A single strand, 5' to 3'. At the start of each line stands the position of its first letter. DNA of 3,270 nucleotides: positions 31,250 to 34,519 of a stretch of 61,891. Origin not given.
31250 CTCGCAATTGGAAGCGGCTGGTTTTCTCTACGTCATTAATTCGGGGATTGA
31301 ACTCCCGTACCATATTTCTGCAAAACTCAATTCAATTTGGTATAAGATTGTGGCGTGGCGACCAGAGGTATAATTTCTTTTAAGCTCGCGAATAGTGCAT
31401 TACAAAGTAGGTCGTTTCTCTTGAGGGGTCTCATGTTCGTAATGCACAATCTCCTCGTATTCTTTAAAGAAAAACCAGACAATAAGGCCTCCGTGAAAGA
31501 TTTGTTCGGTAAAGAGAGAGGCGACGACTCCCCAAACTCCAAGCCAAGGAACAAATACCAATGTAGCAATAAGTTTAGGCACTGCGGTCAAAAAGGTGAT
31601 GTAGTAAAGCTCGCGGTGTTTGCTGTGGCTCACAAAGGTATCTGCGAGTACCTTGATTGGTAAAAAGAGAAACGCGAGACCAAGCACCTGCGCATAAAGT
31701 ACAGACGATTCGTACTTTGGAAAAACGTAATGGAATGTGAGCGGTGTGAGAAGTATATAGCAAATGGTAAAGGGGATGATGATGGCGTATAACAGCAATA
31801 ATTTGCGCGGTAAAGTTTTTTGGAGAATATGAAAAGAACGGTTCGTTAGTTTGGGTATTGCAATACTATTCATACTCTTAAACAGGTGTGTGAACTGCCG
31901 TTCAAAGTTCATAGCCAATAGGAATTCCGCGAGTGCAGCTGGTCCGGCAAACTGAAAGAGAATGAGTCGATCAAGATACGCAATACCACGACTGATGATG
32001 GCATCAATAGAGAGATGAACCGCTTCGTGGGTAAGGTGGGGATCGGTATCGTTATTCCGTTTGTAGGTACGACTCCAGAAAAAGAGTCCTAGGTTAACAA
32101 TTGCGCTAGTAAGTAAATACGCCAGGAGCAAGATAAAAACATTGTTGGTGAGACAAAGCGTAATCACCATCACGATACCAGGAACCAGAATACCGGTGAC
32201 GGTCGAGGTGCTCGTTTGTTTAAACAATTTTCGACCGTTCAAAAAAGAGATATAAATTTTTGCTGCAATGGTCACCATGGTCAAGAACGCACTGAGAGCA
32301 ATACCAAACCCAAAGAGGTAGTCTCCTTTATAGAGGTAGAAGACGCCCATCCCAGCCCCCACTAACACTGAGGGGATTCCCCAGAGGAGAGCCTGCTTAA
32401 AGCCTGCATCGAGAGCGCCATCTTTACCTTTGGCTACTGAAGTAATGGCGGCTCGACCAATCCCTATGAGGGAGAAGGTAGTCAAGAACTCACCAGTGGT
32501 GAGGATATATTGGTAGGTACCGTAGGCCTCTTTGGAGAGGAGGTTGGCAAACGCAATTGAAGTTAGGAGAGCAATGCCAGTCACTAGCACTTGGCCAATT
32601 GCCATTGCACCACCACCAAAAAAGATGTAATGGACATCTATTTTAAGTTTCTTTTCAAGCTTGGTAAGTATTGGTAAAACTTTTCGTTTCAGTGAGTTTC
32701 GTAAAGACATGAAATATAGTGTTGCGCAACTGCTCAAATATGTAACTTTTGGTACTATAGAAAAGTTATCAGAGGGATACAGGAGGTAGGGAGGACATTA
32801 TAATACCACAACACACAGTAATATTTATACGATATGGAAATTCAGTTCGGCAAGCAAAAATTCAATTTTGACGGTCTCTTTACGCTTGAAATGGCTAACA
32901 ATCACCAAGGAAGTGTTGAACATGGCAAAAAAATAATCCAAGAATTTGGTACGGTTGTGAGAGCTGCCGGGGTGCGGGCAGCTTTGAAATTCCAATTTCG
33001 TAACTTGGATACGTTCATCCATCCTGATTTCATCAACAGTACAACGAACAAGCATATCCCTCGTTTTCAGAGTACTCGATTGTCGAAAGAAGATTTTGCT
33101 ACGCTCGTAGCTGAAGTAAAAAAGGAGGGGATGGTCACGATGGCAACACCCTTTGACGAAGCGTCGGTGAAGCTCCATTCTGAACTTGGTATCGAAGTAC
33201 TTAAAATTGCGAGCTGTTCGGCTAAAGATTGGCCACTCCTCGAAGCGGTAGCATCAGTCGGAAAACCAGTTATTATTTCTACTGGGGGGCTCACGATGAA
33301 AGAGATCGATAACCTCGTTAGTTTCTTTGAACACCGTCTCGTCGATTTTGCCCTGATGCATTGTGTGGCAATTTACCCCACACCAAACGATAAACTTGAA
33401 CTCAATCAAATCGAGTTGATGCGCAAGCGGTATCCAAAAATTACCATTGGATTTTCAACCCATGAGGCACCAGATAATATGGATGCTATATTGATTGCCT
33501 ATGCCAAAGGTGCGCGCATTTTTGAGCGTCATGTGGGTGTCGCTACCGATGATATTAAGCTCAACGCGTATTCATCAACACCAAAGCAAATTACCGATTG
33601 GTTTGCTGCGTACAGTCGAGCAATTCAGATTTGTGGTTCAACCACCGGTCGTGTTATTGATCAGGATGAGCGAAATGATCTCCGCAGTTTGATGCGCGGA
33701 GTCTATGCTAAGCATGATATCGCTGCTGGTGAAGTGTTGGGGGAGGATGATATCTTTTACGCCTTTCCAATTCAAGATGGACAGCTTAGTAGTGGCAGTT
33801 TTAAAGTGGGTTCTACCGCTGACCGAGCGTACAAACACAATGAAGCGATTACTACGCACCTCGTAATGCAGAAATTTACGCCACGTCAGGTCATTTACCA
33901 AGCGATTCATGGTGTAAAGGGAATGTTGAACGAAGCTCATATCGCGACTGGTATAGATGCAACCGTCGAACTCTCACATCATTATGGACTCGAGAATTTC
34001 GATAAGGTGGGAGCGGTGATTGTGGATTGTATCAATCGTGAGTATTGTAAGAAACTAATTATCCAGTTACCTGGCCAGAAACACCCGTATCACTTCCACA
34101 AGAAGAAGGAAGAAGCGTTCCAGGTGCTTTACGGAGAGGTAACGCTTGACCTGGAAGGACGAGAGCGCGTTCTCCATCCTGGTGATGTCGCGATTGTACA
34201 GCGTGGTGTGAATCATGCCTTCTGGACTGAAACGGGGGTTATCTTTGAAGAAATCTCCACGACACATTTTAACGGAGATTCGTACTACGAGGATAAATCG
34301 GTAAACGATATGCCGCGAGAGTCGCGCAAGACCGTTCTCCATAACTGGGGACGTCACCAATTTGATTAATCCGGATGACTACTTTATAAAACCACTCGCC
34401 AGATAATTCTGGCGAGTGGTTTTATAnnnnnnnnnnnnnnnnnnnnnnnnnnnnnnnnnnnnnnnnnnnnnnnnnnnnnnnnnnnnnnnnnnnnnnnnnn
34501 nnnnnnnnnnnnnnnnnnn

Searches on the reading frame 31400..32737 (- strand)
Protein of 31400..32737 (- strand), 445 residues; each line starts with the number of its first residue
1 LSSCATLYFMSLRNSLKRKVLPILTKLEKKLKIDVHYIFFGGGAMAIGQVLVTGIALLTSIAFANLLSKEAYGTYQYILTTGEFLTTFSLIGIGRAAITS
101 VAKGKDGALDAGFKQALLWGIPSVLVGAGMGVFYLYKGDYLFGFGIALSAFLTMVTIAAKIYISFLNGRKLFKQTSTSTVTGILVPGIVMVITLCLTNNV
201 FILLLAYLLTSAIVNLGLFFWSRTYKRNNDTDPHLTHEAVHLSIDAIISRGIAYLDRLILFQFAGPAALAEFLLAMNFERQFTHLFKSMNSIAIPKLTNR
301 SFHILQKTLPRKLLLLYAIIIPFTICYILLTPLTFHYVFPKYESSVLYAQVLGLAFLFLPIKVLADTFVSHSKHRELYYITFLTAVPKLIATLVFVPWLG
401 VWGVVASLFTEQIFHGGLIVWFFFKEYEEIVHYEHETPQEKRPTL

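Call 3: search_protein_families(library=pfam, proteins=[window:31400-32737:-], max_evalue=0.01)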
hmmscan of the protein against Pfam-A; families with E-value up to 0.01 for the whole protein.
window:31400-32737:- (445 aa): 1 family
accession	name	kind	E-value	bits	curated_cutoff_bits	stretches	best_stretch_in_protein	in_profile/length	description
PF01943.22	Polysacc_synt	-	2.6e-13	50.5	28.2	1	44-295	7-268/274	Polysaccharide biosynthesis protein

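Call 4: search_protein_families(library=ncbifam, proteins=[window:31400-32737:-], max_evalue=0.01)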
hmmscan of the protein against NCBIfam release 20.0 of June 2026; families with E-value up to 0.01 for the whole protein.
window:31400-32737:- (445 aa): 0 families

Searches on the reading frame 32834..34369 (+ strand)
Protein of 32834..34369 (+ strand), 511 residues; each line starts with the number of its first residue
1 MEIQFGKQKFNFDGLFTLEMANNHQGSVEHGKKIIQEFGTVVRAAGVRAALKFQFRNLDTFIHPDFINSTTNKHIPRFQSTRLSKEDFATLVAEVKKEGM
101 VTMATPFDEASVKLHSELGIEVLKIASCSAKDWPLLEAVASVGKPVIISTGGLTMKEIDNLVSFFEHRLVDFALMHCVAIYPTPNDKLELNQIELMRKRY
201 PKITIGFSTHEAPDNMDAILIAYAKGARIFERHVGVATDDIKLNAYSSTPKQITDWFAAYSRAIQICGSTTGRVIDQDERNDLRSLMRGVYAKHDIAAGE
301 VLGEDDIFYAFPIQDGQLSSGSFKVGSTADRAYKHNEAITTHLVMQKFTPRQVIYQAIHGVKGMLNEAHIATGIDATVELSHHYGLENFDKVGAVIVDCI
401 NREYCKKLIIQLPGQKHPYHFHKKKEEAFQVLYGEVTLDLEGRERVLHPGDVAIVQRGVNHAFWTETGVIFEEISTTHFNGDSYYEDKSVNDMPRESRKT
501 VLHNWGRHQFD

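Call 3: search_protein_families(library=pfam, proteins=[window:32834-34369:+], max_evalue=0.01)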
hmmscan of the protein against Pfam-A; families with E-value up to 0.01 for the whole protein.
window:32834-34369:+ (511 aa): 5 families
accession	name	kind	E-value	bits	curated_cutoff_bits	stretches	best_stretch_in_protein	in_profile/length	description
PF03102.20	NeuB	-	5.4e-42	144.4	22.1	1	50-261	12-230/241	NeuB family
PF07883.17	Cupin_2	-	1.8e-11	44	27.2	1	413-467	7-60/70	Cupin domain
PF07385.18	Lyx_isomer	-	2.5e-05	24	20.8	0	385-427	58-110/222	D-lyxose isomerase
PF02311.25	AraC_binding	-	3e-05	24.2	21.1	1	412-468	11-66/135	AraC-like ligand binding domain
PF08666.17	SAF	-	0.0001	23.2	21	1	289-342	3-60/63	SAF domain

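Call 4: search_protein_families(library=ncbifam, proteins=[window:32834-34369:+], max_evalue=0.01)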
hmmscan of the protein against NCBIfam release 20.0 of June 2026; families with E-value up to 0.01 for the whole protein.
window:32834-34369:+ (511 aa): 4 families
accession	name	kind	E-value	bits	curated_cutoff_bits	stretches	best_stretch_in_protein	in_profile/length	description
TIGR03569.1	NeuB_NnaB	equivalog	1.5e-42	145.8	399.65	1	19-339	6-329/329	N-acetylneuraminate synthase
TIGR03586.1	PseI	equivalog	1e-36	126.8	340.25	1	19-307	7-295/327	pseudaminic acid synthase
NF051472.1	LyManIsomGneg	equivalog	0.0013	18.4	350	0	442-476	152-189/227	D-lyxose/D-mannose isomerase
NF007408.0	PRK09943.1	equivalog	0.0014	18.2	211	1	412-475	115-178/185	HTH-type transcriptional regulator PuuR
